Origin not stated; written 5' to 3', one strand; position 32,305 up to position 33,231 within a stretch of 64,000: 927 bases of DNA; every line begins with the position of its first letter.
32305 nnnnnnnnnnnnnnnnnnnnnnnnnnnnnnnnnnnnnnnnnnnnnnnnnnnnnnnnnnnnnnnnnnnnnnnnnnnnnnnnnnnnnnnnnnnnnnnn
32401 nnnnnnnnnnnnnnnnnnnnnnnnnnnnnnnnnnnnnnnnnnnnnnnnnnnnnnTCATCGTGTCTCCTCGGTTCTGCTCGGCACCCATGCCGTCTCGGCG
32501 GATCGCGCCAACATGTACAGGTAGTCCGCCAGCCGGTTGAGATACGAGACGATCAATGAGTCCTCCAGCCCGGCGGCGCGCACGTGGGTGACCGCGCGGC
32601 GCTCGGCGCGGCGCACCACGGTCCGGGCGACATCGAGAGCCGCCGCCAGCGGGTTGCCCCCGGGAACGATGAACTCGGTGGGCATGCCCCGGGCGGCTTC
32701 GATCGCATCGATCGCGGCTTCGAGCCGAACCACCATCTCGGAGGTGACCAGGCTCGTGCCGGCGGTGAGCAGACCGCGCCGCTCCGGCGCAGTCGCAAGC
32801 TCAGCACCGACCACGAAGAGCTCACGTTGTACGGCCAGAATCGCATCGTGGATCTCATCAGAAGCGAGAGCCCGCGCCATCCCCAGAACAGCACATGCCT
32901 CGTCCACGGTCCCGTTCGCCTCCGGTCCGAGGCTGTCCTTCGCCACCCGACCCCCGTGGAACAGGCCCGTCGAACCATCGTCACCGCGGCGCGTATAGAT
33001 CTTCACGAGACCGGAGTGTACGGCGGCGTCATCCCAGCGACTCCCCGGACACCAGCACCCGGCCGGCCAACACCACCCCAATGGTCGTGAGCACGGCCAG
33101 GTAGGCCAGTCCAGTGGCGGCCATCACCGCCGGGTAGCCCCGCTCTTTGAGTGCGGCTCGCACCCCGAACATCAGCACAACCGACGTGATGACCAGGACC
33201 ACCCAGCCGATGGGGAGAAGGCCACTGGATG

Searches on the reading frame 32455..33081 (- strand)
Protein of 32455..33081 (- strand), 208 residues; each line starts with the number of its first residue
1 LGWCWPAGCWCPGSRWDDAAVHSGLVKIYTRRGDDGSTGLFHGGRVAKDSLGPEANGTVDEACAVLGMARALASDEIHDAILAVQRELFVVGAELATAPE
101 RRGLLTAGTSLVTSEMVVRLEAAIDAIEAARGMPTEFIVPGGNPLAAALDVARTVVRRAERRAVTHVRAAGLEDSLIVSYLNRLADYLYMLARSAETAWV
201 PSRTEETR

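Call 13: search_protein_families(library=ncbifam, proteins=[window:32455-33081:-], max_evalue=0.001)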
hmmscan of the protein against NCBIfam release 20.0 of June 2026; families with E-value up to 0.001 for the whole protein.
window:32455-33081:- (208 aa): 1 family
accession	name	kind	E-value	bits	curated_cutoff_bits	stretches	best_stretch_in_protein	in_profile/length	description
TIGR00636.1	PduO_Nterm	equivalog_domain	3.9e-45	153.6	108.45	1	29-197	1-161/171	cob(I)yrinic acid a,c-diamide adenosyltransferase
